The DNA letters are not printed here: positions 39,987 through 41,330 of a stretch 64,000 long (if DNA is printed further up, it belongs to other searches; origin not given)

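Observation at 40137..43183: Cobalamin riboswitch controls a btuB-like receptor and a YncE-like beta-propeller lipoprotein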

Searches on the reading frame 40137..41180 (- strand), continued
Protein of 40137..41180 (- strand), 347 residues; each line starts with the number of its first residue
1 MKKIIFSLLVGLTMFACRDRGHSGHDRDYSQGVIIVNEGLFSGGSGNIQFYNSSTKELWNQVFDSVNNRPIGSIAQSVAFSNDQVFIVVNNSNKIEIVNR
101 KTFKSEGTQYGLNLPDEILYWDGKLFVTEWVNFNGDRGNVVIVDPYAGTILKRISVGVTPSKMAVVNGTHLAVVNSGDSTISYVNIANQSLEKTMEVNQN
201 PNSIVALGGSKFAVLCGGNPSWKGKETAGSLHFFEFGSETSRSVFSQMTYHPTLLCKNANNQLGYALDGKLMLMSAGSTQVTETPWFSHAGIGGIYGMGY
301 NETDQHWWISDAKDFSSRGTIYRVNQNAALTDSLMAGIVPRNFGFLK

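Call 16: find_homologous_proteins(query=window:40137-41180:-, max_evalue=0.00001)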
Query window:40137-41180:- (347 aa): 128 proteins with E <= 0.00001 among 1841 candidates; the best 120 are listed.
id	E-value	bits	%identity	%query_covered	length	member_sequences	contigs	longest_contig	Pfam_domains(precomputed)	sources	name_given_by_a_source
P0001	4.5e-232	787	100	100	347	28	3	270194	PF22494.4,PF16819.12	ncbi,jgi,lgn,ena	jgi:hypothetical protein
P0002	2.4e-202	690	85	100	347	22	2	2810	PF16819.12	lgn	-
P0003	5.0e-192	656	82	100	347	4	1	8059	PF16819.12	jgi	jgi:glycine cleavage system H lipoate-binding protein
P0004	3.2e-117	410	51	100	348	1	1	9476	PF16819.12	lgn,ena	-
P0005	3.4e-62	229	35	100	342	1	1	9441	PF16819.12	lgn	-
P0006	9.8e-49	185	36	98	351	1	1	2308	PF16819.12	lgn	-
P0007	1.1e-48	184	35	98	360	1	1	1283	PF16819.12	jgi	jgi:YVTN family beta-propeller protein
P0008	2.7e-48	183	36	98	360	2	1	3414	PF16819.12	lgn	-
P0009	6.0e-47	179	35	98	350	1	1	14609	PF16819.12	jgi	jgi:YVTN family beta-propeller protein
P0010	4.9e-40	156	32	98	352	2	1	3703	PF16819.12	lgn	-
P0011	3.4e-39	153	35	98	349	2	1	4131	PF16819.12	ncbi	-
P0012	1.2e-38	151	35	91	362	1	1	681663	PF16819.12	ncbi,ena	-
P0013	1.2e-38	151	35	90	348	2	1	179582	PF16819.12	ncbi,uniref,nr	ncbi:YncE family protein [Aequorivita sp. F47161]|uniref:YncE family protein n=1 Tax=Aequorivita vit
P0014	1.3e-38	151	34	90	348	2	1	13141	PF16819.12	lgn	-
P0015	3.3e-38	150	35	98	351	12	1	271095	PF16819.12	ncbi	-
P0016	5.6e-38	149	34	99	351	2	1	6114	PF16819.12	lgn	-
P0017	5.7e-38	149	34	98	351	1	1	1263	PF16819.12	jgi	jgi:major membrane immunogen (membrane-anchored lipoprotein)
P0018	1.1e-37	148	29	99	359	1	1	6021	PF16819.12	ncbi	-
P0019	1.9e-37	148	34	99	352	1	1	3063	PF16819.12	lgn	-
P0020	1.9e-37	148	34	98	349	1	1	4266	PF16819.12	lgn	-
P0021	3.9e-37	147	33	98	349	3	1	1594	PF16819.12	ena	-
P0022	5.8e-37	146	34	98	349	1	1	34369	PF16819.12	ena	-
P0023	9.0e-37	145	32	98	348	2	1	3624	PF16819.12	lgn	-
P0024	9.2e-37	145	34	98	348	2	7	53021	PF16819.12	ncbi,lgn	-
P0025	1.3e-36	145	34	90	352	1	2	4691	PF16819.12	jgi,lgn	-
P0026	1.4e-36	145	33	98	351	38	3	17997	PF16819.12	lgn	-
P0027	1.8e-36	144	34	98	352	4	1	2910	PF16819.12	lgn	-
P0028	2.2e-36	144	34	90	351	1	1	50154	PF16819.12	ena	-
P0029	3.3e-36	143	33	98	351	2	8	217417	PF16819.12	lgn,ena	-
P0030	4.1e-36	143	32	97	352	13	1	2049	PF16819.12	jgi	-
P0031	4.7e-36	143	33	98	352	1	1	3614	PF16819.12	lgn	-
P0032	5.6e-36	143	32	98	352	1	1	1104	PF16819.12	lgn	-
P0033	6.9e-36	142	31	99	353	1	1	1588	PF16819.12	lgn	-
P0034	7.2e-36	142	33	98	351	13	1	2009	PF16819.12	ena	-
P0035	8.0e-36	142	32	98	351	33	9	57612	PF16819.12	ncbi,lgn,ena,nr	ncbi:MAG: YncE family protein [Flavobacteriales bacterium]|nr:MAG: YncE family protein [Flavobacteri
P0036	9.7e-36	142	33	98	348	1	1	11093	PF16819.12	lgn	-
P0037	1.2e-35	142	31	99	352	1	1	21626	PF16819.12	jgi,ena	-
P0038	1.3e-35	141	32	98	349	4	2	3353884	PF16819.12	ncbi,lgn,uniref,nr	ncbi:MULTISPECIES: YncE family protein [Aequorivita]|uniref:YncE family protein n=1 Tax=Aequorivita 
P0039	1.4e-35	141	32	98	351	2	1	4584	PF16819.12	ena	-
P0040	1.4e-35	141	31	96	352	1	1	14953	PF16819.12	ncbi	-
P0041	1.6e-35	141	33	90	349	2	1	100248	PF16819.12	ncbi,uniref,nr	ncbi:YncE family protein [Aequorivita marina]|uniref:YncE family protein n=1 Tax=Aequorivita marina 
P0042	1.7e-35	141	33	98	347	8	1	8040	PF16819.12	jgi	jgi:hypothetical protein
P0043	1.8e-35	141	33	98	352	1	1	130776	PF16819.12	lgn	-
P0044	1.9e-35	141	34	98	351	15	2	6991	PF16819.12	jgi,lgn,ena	-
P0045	2.1e-35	141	33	98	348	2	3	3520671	PF16819.12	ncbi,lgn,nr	ncbi:YncE family protein [Aequorivita sublithincola]|nr:DUF5074 domain-containing protein [Aequorivi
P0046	2.1e-35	141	32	97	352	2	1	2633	PF16819.12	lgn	-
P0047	2.4e-35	141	31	98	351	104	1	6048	PF16819.12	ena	-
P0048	8.5e-35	139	31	99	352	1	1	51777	PF16819.12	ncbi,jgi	jgi:YVTN family beta-propeller protein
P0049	9.0e-35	139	33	98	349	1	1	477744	PF16819.12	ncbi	-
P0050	9.7e-35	139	30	99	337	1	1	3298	PF16819.12,PF08450.19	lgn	-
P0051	9.7e-35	139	32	97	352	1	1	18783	PF16819.12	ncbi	-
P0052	1.3e-34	138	33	91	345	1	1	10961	PF16819.12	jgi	jgi:DNA-binding beta-propeller fold protein YncE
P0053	2.9e-34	137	32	98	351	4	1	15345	PF16819.12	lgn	-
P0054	3.8e-34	137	33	98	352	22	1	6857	PF16819.12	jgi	jgi:major membrane immunogen (membrane-anchored lipoprotein)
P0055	4.3e-34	137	32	98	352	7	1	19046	PF16819.12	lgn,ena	-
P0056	6.6e-34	136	33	90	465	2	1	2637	PF03160.21,PF16819.12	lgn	-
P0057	8.4e-34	136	31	97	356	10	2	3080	PF16819.12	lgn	-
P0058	9.4e-34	135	31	98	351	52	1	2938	PF16819.12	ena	-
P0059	1.5e-33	135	32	92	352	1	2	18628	PF16819.12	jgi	jgi:YVTN family beta-propeller protein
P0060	2.1e-33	134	31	98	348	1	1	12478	PF16819.12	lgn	-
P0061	2.9e-33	134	32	92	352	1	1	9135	PF16819.12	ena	-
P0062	6.3e-33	133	30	90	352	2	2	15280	PF16819.12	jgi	jgi:YVTN family beta-propeller protein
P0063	8.9e-33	132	30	99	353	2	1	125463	PF16819.12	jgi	jgi:hypothetical protein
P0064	1.3e-32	132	32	90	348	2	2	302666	PF16819.12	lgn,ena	-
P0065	1.8e-32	131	31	98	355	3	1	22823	PF16819.12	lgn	-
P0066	3.1e-32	130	31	92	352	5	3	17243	PF16819.12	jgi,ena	-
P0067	4.5e-32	130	32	90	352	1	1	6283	PF16819.12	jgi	-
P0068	5.3e-32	130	30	99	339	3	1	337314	PF16819.12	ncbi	-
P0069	9.2e-32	129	32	95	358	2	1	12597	PF16819.12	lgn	-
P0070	1.2e-31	129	31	90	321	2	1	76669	PF16819.12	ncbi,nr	ncbi:MAG: hypothetical protein COB12_06815 [Flavobacterium sp.]|nr:MAG: hypothetical protein COB12_0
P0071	1.5e-31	128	28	99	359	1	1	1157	PF16819.12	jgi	jgi:YVTN family beta-propeller protein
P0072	1.7e-31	128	31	92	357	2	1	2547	PF16819.12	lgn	-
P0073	2.1e-31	128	33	90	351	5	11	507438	PF16819.12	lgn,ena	-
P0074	2.3e-31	128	32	92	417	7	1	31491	PF18998.7,PF16819.12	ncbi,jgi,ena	-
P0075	2.4e-31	127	32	90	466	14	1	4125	PF03160.21,PF16819.12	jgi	jgi:YVTN family beta-propeller protein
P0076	5.5e-31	126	30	91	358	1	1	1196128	PF16819.12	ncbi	ncbi:MAG: YncE family protein [Bacteroidales bacterium]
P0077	9.7e-31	126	30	94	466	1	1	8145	PF03160.21,PF16819.12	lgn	-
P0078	1.0e-30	125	30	99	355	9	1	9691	PF16819.12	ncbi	-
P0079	1.2e-30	125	31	98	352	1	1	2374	PF16819.12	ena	-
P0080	3.5e-30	124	33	91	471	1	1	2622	PF03160.21,PF16819.12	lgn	-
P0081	4.3e-30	123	30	98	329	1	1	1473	PF16819.12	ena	-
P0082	9.5e-29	119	29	99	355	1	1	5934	PF16819.12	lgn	-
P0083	1.0e-28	119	30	94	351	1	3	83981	PF21783.3,PF16819.12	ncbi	-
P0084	1.6e-28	118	31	97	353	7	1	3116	PF16819.12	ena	-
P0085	3.3e-28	117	29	99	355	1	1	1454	PF16819.12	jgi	jgi:hypothetical protein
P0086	3.9e-28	117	28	99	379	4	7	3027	PF16819.12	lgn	-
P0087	1.3e-27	115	28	98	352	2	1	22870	PF16819.12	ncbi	-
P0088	1.3e-27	115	29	90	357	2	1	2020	PF16819.12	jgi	jgi:YVTN family beta-propeller protein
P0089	1.6e-27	115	29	98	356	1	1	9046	PF16819.12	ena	-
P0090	1.0e-26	112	30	91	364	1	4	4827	PF16819.12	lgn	-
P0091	2.0e-26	111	27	100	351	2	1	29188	PF21783.3,PF16819.12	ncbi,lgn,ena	-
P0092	2.0e-26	111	27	100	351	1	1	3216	PF21783.3,PF16819.12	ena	-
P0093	8.7e-26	109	32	66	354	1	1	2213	PF16819.12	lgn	-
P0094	1.1e-25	109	30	98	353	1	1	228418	PF16819.12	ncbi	-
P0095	1.5e-25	108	27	100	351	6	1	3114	PF21783.3,PF16819.12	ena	-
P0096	1.3e-24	105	31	91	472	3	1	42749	PF03160.21,PF16819.12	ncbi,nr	ncbi:MAG: YncE family protein [Algicola sp.]|nr:YncE family protein [Algicola sp.]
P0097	5.0e-24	103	30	100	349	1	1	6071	PF16819.12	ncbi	-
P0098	7.0e-24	103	28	97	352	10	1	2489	PF16819.12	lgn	-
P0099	1.1e-23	102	27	96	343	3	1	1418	PF16819.12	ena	-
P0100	1.5e-23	102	26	100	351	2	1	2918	PF21783.3,PF16819.12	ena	-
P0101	1.7e-23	102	30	92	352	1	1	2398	PF16819.12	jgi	jgi:hypothetical protein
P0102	2.3e-23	101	29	91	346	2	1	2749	PF16819.12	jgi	jgi:hypothetical protein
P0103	4.0e-23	100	27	99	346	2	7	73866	PF16819.12,PF08450.19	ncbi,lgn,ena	-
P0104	8.2e-23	99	28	99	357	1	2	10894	PF16819.12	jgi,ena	-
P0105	1.3e-21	96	27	99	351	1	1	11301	PF16819.12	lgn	-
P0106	2.2e-21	95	27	89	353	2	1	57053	PF16819.12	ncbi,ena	-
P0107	3.0e-21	94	28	98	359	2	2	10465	PF16819.12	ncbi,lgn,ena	-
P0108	8.5e-21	93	27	86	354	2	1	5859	PF16819.12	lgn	-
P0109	1.1e-20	92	29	96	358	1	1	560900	PF16819.12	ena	-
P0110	1.7e-20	92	27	90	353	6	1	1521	PF16819.12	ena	-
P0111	4.8e-20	90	27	95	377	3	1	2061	PF16819.12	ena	-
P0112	7.7e-20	90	26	100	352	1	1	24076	PF21783.3,PF16819.12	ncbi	-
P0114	3.1e-18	84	32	78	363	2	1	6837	PF16819.12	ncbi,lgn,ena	-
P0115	3.1e-18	84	27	95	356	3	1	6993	PF16819.12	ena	-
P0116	1.1e-17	83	25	89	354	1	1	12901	PF16819.12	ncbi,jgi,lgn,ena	-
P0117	1.6e-17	82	26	100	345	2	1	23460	PF16819.12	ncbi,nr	ncbi:MAG TPA: DUF5074 domain-containing protein [Chitinophagales bacterium]|nr:DUF5074 domain-contai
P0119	2.0e-13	69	24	98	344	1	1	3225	PF16819.12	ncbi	-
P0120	5.4e-13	67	26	92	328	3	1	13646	PF16819.12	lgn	-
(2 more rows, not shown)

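Call 17: find_encoding_contigs(protein=P0001, flank=10000, max_places=4)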
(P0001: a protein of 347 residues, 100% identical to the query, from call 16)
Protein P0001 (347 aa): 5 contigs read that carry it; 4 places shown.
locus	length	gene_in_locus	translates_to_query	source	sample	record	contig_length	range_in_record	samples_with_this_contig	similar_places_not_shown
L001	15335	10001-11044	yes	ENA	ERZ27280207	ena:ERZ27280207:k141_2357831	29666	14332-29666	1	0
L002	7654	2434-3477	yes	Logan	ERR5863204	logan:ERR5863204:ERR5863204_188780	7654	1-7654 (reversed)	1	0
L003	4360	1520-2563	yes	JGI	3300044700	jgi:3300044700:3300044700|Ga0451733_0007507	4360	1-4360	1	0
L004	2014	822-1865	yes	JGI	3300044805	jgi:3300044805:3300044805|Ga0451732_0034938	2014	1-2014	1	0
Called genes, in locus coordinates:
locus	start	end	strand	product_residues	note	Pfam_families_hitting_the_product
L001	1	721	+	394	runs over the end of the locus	PF01595:CNNM, PF00571:CBS (weak), PF03471:CorC_HlyC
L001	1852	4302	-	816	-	PF13715:CarbopepD_reg_2 (weak), PF07715:Plug, PF00593:TonB_dep_Rec_b-barrel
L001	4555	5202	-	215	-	PF01168:Ala_racemase_N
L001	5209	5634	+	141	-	PF14129:DUF4296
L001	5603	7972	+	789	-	PF00488:MutS_V, PF01713:Smr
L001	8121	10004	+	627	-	PF07715:Plug (faint), PF00593:TonB_dep_Rec_b-barrel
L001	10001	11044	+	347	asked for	PF16819:DUF5074, PF22494:choice_anch_I (faint)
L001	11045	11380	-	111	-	PF18962:Por_Secre_tail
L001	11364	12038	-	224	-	PF20582:UPF0758_N (weak), PF04002:RadC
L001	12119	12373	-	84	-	PF01649:Ribosomal_S20p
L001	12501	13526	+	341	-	PF01212:Beta_elim_lyase, PF00155:Aminotran_1_2 (weak)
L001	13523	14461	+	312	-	PF21948:LplA-B_cat, PF03099:BPL_LplA_LipB (weak)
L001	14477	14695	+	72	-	-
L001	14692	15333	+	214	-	?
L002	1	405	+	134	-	?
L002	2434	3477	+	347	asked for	PF16819:DUF5074, PF22494:choice_anch_I (faint)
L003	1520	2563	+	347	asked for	PF16819:DUF5074, PF22494:choice_anch_I (faint)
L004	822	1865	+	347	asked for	PF16819:DUF5074, PF22494:choice_anch_I (faint)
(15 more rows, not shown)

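Call 18: list_cluster_members(proteins=[P0001])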
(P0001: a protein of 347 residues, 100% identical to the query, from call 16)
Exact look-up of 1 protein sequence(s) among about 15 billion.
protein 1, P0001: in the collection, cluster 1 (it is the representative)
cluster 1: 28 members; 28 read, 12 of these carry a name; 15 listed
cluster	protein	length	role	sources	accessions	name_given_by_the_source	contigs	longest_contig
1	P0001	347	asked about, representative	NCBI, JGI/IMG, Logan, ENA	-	hypothetical protein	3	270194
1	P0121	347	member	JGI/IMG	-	DNA-binding beta-propeller fold protein YncE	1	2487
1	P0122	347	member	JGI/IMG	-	hypothetical protein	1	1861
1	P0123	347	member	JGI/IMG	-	hypothetical protein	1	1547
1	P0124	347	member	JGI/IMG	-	DNA-binding beta-propeller fold protein YncE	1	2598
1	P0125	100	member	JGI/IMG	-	hypothetical protein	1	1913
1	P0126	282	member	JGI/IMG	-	DNA-binding beta-propeller fold protein YncE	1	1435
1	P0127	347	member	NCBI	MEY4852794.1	MAG: hypothetical protein RIS99_1189 [Bacteroidota bacterium]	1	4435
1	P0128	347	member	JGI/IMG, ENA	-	hypothetical protein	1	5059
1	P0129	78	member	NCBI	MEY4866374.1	MAG: hypothetical protein RLY64_628, partial [Bacteroidota bacterium]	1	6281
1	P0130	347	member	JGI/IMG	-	DNA-binding beta-propeller fold protein YncE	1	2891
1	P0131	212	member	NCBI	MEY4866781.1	MAG: hypothetical protein RLY64_1035, partial [Bacteroidota bacterium]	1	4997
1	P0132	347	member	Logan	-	-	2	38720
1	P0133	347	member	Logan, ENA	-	-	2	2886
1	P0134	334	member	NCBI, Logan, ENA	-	-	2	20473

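Call 25: find_related_loci(query=A1, collection=genome_contigs, flank=6000)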
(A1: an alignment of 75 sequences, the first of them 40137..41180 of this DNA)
Query A1 (347 aa) in genome_contigs; peptide patterns used: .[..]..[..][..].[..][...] (x = any residue, [..] = any of these).
599 stretches matched a pattern (row limit reached: there are more); 494 encode a relative of the query (tblastn E <= 1e-3); the best 80 are kept; 80 distinct loci.
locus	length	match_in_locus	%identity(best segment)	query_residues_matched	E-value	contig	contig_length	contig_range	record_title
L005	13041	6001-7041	95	1-347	0e+0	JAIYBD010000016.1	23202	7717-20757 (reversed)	MAG: Bacteroidetes bacterium isolate E1_MAG_00028 pond_E1_MAG_00028_000000000126, whole genome shotgun sequence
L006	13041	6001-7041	84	1-347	0e+0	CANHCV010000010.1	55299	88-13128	MAG: Bacteroidetes bacterium isolate RE-18aug17-218 genome assembly, contig: RE-18aug17-C586, whole genome shotgun seque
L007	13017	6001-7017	38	6-345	7e-63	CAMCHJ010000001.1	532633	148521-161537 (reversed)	MAG: Chitinophaga pinensis isolate MiH-16apr19-169 genome assembly, contig: MiH-16apr19-C4, whole genome shotgun sequenc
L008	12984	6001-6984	37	12-340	2e-56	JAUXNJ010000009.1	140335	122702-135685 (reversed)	MAG: Sphingobacteriaceae bacterium isolate C1_concoct.bin.73 C1_k141_93132, whole genome shotgun sequence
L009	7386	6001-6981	33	14-345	3e-47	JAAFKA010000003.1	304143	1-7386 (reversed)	MAG: Cytophagales bacterium isolate bin6.concoct.b1b2b5.025 WN_Cytophagales_1_scaffold_3, whole genome shotgun sequence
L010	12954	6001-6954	34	28-345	3e-47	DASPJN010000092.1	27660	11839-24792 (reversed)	MAG TPA_asm: Chryseosolibacter sp. isolate SMAG_U12011 k141_184013, whole genome shotgun sequence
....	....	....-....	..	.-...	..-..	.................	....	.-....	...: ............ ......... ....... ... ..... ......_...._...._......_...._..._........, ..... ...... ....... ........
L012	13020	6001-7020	33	11-345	9e-47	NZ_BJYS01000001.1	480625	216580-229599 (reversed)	Adhaeribacter aerolatus strain NBRC 106133 sequence01, whole genome shotgun sequence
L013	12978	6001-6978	35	29-345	1e-46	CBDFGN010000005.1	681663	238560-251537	MAG: Cyclobacteriaceae bacterium isolate 8b4e553e-e984-452d-aaef-aea5a6f15c9e genome assembly, contig: contig_5, whole g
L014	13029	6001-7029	34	1-340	2e-46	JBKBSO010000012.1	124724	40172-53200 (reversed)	MAG: Bacteroidia bacterium isolate 21H_023.bin.39 NODE_12_length_124724_cov_82.870266, whole genome shotgun sequence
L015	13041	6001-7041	32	7-345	8e-45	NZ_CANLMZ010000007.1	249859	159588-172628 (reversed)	Uncultured Pontibacter sp. isolate 905.fasta NODE_12, whole genome shotgun sequence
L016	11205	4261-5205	32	29-345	3e-44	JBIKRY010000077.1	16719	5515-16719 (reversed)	MAG: Bernardetiaceae bacterium isolate ME2015-06-19_3300044640_group6_bin139 Rohwer_bin614_scaffold_2335_c1, whole genom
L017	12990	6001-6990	35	14-340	5e-44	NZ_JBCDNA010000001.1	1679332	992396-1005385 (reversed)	Lutimonas vermicola strain IMCC1616 KCCM42379_1, whole genome shotgun sequence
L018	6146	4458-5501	30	1-345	5e-44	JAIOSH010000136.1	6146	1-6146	MAG: Bacteroidales bacterium isolate SMBSF39 bin_16_k127_260621, whole genome shotgun sequence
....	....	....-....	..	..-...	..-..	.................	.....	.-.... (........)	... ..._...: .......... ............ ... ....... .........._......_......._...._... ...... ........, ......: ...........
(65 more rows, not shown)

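Call 27: predict_structure(alignment_id=A1)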
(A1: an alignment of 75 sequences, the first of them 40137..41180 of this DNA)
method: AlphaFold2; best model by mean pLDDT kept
length: 347 residues; sequences in the alignment: 75
mean_pLDDT: 94.3   pTM: 0.89
mean pLDDT of the five models: 94.3, 93.9, 93.3, 93.3, 93.3
residues with pLDDT >= 90: 313; 70-90: 16; 50-70: 14; < 50: 4
segments of 3 or more residues with pLDDT < 50: none
pLDDT, mean of each block of 10 residues (from residue 1): 70 57 71 97 93 95 96 97 97 97 97 98 98 96 95 98 98 98 98 98 97 98 97 97 98 98 98 95 97 97 97 97 98 98 96
secondary structure, 60 per line:
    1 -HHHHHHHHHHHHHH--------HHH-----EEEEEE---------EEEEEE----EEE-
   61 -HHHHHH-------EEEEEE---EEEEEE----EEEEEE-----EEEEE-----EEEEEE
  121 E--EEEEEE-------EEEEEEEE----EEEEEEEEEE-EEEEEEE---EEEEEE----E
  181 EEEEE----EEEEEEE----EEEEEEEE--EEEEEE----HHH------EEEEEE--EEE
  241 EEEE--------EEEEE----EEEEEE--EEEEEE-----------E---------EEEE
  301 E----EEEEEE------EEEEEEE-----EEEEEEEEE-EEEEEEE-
elements in order: H2-15 E32-37 E47-52 E57-59 H62-67 E75-80 E84-89 E94-99 E105-109 E115-121 E124-129 E137-144 E149-158 E160-166 E170-175 E180-185 E190-196 E201-208 E211-216 E230-235 E238-244 E253-257 E262-267 E270-275 E297-301 E306-311 E318-324 E330-338 E340-346

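Call 30: fold_search(model_id=the predicted structure, library=pdb)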
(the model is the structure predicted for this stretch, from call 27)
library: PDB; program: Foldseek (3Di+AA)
matches with E <= 10: 1803; with E <= 0.001: 1365
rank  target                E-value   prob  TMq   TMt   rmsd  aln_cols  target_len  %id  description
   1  8bmx_D                1.0e-26  1.00  0.81  0.84   2.6       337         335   23  Bacteroides thetaiotaomicron B12 TonB dependent transporter in complex with a surface lipoprotein (released 2023-09-20)
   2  8okv_D                7.9e-26  1.00  0.80  0.86   2.4       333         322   23  lipoprotein BT2095 from Bacteroides thetaiotamicron bound to cyanocobalamin CnCbl (released 2023-09-20)
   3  8okv_B                2.9e-25  1.00  0.80  0.84   2.5       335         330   23  lipoprotein BT2095 from Bacteroides thetaiotamicron bound to cyanocobalamin CnCbl (released 2023-09-20)
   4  3dsm                  3.4e-25  1.00  0.81  0.85   2.3       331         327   23  Crystal structure of the surface layer protein BACUNI_02894 from Bacteroides uniformis, Northeast Structural Genomics Co (released 2008-09-09)
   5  8okv_A                3.7e-25  1.00  0.80  0.87   2.4       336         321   23  lipoprotein BT2095 from Bacteroides thetaiotamicron bound to cyanocobalamin CnCbl (released 2023-09-20)
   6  8bai_A                5.6e-25  1.00  0.80  0.86   2.4       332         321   23  The surface-exposed lipo-protein of BtuG2 in complex with cyanocobalamin. (released 2023-10-25)
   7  8okv_C                7.3e-25  1.00  0.81  0.86   2.2       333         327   23  lipoprotein BT2095 from Bacteroides thetaiotamicron bound to cyanocobalamin CnCbl (released 2023-09-20)
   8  8bai_B                8.0e-25  1.00  0.80  0.87   2.4       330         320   23  The surface-exposed lipo-protein of BtuG2 in complex with cyanocobalamin. (released 2023-10-25)
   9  8bmz_A                9.9e-25  1.00  0.79  0.83   2.8       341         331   22  Bacteroides thetaiotaomicron surface lipoprotein BT1954 bound to adenosylcobalamin (released 2023-08-16)
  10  8bmy_A                1.0e-24  1.00  0.79  0.82   2.9       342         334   23  Bacteroides thetaiotaomicron surface lipoprotein bound to cyanocobalamin (released 2023-08-16)
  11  8bn0                  2.6e-24  1.00  0.81  0.82   3.3       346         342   22  Bacteroides thetaiotaomicron surface protein BT1954 bound to (released 2023-08-16)
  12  8bmz_B                3.2e-24  1.00  0.79  0.82   2.8       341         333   22  Bacteroides thetaiotaomicron surface lipoprotein BT1954 bound to adenosylcobalamin (released 2023-08-16)
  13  8p97_B                2.2e-23  1.00  0.81  0.84   2.6       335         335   23  BtuB3G3 bound to cyanocobalamin with disordered EL8 (released 2023-08-16)
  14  8ptf                  1.3e-18  1.00  0.76  0.77   5.5       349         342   20  The surface-exposed lipo-protein of BtuG2 in complex with cyanocobalamin. (released 2024-07-24)
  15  8blw_B                5.9e-18  1.00  0.76  0.43   6.1       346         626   19  Vitamin B12 transporter BtuB1 with lipoprotein BtuG1 from B. theta (released 2023-08-16)
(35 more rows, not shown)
